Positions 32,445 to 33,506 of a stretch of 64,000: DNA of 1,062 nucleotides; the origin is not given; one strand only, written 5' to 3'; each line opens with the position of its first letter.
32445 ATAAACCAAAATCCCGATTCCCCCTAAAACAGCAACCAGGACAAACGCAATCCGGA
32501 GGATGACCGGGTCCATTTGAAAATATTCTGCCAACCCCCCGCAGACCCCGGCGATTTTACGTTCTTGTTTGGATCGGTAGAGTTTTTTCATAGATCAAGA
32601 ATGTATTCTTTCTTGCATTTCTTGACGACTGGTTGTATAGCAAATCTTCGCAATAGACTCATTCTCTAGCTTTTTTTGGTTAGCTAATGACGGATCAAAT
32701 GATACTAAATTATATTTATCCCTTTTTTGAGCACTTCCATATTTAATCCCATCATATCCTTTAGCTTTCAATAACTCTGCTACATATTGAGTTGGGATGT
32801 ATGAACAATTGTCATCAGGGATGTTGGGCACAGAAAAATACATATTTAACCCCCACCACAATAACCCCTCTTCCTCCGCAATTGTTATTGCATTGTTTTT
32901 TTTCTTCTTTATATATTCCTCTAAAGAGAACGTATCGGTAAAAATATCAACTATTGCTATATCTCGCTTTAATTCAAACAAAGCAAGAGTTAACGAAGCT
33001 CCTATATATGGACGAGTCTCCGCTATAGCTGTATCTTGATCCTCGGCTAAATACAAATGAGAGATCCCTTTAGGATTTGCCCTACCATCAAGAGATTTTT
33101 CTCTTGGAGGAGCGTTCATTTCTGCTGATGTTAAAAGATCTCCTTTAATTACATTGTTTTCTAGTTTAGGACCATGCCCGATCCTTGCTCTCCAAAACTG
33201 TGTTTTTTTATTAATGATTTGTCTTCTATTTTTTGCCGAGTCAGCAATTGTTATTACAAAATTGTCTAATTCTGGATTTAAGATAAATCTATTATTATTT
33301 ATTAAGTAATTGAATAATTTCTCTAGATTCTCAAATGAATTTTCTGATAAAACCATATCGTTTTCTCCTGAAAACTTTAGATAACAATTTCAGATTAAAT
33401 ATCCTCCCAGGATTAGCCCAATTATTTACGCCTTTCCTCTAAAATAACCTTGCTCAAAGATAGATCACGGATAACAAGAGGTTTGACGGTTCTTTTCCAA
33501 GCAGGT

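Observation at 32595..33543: Orphan RES-domain toxin gene as a single-gene AT-rich insertion between ocd and pspC-crcB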

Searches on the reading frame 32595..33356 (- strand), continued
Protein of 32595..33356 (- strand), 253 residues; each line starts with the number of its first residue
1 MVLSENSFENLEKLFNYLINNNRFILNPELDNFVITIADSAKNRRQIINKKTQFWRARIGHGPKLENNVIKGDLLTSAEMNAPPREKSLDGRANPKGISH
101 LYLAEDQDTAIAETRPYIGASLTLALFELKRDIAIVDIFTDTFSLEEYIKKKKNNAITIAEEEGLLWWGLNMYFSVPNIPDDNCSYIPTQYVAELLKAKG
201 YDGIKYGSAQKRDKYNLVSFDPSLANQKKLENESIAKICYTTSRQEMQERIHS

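Call 59: search_dna_similar(query=window:32595-33356:-, collection=plasmids, mode=protein, max_evalue=0.001, max_rows=15)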
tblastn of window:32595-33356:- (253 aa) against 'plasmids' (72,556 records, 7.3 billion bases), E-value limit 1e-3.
Records with a match: 285; places in all: 288; records where one place covers at least 80% of the query: 23.
Best place of each record, by identity: <60% 285.
By first word of the organism name: Escherichia 64; Klebsiella 47; Citrobacter 33; Enterobacter 33; Shigella 29; Salmonella 13; Rhizobium 9; Bacillus 7; Serratia 7; Agrobacterium 5; and 25 more.
By predicted mobility (MOB-suite, as given by PLSDB): conjugative 210; non-mobilizable 41; mobilizable 34.
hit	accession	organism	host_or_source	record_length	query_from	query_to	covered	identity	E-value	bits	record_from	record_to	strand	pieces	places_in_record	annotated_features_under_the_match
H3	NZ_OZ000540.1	Shinella sp. WSC3-e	-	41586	6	238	92%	28.8%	2e-15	82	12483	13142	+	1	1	RES family NAD+ phosphorylase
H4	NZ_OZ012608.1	Shinella sp. WSD5-1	-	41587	6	238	92%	28.8%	2e-15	82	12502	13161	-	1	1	RES family NAD+ phosphorylase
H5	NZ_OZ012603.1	Shinella sp. WSD5-1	-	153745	6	238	92%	28.8%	2e-15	82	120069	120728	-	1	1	RES family NAD+ phosphorylase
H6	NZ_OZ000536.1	Shinella sp. WSC3-e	-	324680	6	238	92%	28.8%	2e-15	82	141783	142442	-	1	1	RES family NAD+ phosphorylase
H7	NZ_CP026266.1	Aminobacter sp. MSH1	bacterial isolate,soil from courtyard ...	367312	18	221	81%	32.7%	8e-27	115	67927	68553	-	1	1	RES family NAD+ phosphorylase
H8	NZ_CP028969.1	Aminobacter sp. MSH1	Soil,Dichlobenil-treated soil sampled ...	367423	18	221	81%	32.7%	8e-27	115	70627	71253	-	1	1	RES family NAD+ phosphorylase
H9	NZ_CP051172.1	Ralstonia pseudosolanacearum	Whole organism,potato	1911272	12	253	96%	27.3%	8e-17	87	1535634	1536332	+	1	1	none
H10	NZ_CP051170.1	Ralstonia pseudosolanacearum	Whole organism,potato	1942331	12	253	96%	27.3%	8e-17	87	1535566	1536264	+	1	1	none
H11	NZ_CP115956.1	Ralstonia pseudosolanacearum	Solanum tuberosum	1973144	12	253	96%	27.3%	8e-17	87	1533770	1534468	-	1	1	none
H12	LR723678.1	arsenite-oxidising bacterium NT-25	moist arsenopyrite (FeAsS)-containing ...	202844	12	238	90%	29.1%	4e-14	79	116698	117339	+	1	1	RES domain-containing protein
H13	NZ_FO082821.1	Pseudorhizobium banfieldiae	-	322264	12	238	90%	29.1%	4e-14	79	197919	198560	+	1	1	RES family NAD+ phosphorylase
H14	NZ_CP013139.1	Pseudoalteromonas sp. Bsw20308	seawater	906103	23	221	79%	33.0%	9e-24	106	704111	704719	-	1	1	RES family NAD+ phosphorylase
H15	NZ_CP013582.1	Rhizobium phaseoli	Phaseolus vulgaris,Whole ...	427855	12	238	90%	28.8%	2e-12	74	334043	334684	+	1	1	RES family NAD+ phosphorylase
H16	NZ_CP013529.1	Rhizobium phaseoli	Phaseolus vulgaris,Whole ...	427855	12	238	90%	28.8%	2e-12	74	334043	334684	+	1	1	RES family NAD+ phosphorylase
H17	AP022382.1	Citrobacter freundii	-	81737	4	223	87%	28.5%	1e-8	63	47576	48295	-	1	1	hypothetical protein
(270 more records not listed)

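Call 60: get_annotated_region(hit=H17, flank=5000)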
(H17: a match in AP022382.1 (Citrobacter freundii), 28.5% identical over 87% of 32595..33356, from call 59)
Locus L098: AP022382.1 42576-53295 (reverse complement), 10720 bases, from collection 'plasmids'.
description: Citrobacter freundii STW0522-01 plasmid pSTW0522-01-2 DNA, complete sequence
organism: Citrobacter freundii (NCBI taxid 546)
taxonomy: Bacteria; Pseudomonadota; Gammaproteobacteria; Enterobacterales; Enterobacteriaceae; Citrobacter; Citrobacter freundii
host: -; source: -; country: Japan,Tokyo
typing (MOB-suite, as given by PLSDB): conjugative; replicon rep_cluster_867; relaxase MOBF; mating-pair formation MPF_F
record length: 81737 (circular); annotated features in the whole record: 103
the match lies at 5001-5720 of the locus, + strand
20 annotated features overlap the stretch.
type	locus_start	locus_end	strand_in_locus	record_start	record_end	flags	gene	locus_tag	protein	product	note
CDS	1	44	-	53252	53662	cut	-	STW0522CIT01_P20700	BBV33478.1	hypothetical protein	-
CDS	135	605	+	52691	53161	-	-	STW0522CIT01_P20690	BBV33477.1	chromosome partitioning protein ParB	-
CDS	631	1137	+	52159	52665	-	-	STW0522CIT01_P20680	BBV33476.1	hypothetical protein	-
CDS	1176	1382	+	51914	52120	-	-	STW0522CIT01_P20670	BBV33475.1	hypothetical protein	-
CDS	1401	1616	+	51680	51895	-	-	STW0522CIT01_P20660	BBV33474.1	hypothetical protein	-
CDS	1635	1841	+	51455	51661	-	-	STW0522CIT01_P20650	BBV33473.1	hypothetical protein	-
CDS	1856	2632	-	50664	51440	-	-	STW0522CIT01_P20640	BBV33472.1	resolvase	-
CDS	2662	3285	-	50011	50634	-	-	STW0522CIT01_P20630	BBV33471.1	hypothetical protein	-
CDS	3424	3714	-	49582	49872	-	-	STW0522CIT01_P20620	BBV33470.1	hypothetical protein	-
CDS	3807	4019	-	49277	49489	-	-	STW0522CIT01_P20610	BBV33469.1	hypothetical protein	-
CDS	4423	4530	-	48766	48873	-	-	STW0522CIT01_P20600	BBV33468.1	hypothetical protein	-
CDS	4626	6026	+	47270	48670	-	-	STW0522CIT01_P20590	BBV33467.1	hypothetical protein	-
CDS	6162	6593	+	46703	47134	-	-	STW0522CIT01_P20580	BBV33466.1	hypothetical protein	-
CDS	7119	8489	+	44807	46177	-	-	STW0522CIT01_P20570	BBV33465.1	replicative DNA helicase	-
CDS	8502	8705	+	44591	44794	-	-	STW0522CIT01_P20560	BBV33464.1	transcriptional regulator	-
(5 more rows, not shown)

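Call 61: get_annotated_region(hit=H7, flank=4000)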
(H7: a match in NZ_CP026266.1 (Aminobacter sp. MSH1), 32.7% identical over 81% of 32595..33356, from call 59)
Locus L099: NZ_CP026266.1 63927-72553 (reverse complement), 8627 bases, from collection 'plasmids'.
description: Aminobacter sp. MSH1 plasmid pAM01, complete sequence
organism: Aminobacter sp. MSH1 (NCBI taxid 374606)
taxonomy: Bacteria; Pseudomonadota; Alphaproteobacteria; Hyphomicrobiales; Phyllobacteriaceae; Aminobacter; Aminobacter sp. MSH1
host: -; source: bacterial isolate,soil from courtyard of a former plant nursery located above a BAM-contaminated aquifer; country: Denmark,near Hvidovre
typing (MOB-suite, as given by PLSDB): non-mobilizable
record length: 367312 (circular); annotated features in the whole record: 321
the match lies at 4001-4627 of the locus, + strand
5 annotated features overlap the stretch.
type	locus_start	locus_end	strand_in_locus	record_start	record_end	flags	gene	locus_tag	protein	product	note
CDS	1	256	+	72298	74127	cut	-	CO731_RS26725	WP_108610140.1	AAA family ATPase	-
CDS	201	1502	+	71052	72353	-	-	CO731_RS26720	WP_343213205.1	ATP-dependent helicase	-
CDS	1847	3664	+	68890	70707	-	-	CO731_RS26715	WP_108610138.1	AAA family ATPase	-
CDS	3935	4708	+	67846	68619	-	-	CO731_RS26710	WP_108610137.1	RES family NAD+ phosphorylase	-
CDS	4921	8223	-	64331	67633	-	traA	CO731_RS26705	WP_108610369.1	Ti-type conjugative transfer relaxase TraA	-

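Call 74: search_protein_representatives(alignment_id=A1)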
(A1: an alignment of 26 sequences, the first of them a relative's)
Query: 26 sequences, 252 profile positions. Proteins with E-value up to 0.001 (for the whole library): 7966; up to 1e-10: 5303; up to 1e-30: 1502. The best 150 are listed.
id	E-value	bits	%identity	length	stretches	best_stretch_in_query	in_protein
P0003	2.5e-103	361.2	-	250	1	2-247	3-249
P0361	3.4e-92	324.8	-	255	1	5-249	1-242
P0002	2.8e-85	302.2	-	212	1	3-210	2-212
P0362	2.7e-83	295.6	-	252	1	4-250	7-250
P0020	9.8e-80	284.0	-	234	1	4-239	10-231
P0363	1.2e-77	277.1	-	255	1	3-241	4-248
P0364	1.8e-75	270.0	-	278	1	4-243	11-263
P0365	1.3e-72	260.6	-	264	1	3-250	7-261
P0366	1.5e-70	253.9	-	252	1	4-239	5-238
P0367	1.5e-69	250.6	-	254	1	4-242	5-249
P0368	2.1e-69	250.1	-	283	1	3-243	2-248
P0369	3.3e-69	249.5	-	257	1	3-240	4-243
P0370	5.9e-69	248.7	-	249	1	4-242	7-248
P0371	3.1e-68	246.3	-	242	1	10-241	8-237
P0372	2.8e-67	243.2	-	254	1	2-242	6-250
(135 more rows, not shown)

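Call 81: search_protein_families(library=padloc, alignment_id=A2, max_evalue=1e-8)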
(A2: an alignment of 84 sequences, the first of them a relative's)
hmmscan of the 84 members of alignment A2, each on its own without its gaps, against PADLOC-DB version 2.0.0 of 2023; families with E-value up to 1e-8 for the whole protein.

A. member 1, L018:1828-2256:+ (142 aa): 0 families

B. families by the number of members that match (of 84 scanned): 32 families (the first 25 are shown)
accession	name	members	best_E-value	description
PDLC00378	SduA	1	3.2e-77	DUF4263 domain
PDLC04368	PDC-M05A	1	6.4e-57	-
PDLC04938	PDC-S15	1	5.9e-47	-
PDLC04372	PDC-M05A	1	5.8e-37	-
PDLC04936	PDC-S15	1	1.7e-28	-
PDLC04369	PDC-M05A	1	1.1e-27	-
PDLC02214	QatC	1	2e-27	-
PDLC04933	PDC-S15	1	3.1e-25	-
PDLC00398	SduA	1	4.8e-24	DUF4263 domain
PDLC04937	PDC-S15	1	6.1e-24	-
PDLC02960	RT-Protease_XI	1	7.1e-23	single gene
PDLC02959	RT-Protease_XI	1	1.8e-22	single gene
PDLC04929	PDC-S15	1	1.9e-22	-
PDLC00386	SduA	1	5.3e-21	DUF4263 domain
PDLC04370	PDC-M05A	1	5.9e-21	-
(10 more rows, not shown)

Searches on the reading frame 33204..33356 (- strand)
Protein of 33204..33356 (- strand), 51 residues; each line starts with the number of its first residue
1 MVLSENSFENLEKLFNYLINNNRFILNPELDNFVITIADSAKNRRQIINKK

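Call 84: search_protein_families(library=pfam, alignment_id=A4, max_evalue=10)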
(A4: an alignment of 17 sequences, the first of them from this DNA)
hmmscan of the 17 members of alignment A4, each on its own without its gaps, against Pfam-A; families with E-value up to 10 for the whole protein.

A. member 1, seq(51 aa): 0 families

B. families by the number of members that match (of 17 scanned): 10 families
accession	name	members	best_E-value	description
PF18870.6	HEPN_RES_NTD1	4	0.0034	HEPN/RES N-terminal domain 1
PF22317.1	PolB_N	1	0.01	DNA polymerase II small subunit, N-terminal domain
PF23506.1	YqgH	1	0.015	YqgH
PF14176.11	YxiJ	1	0.021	YxiJ-like protein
PF25566.1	RIMB1_N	1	0.06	RIMB1-like, N-terminal domain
PF11421.13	Synthase_beta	1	0.11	ATP synthase F1 beta subunit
PF04256.18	DUF434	1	0.14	Protein of unknown function (DUF434)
PF04852.17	ALOG_dom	1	0.15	ALOG domain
PF10656.15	DUF2483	1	0.15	Hypothetical protein of unknown function (DUF2483)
PF07432.18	Hc1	1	0.16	Histone H1-like protein Hc1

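Call 85: search_solved_structures(query=A4, max_evalue=10)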
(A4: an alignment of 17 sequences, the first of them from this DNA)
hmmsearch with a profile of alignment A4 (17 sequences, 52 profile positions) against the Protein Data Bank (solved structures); distinct sequences matched with E-value up to 10: 2.
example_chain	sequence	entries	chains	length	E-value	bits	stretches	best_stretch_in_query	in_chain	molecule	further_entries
7v2s_A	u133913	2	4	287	0.3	13.9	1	2-42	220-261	Methyltranfer_dom domain-containing protein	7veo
3gab_A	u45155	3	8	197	0.83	12.4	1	20-41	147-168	DNA mismatch repair protein mutL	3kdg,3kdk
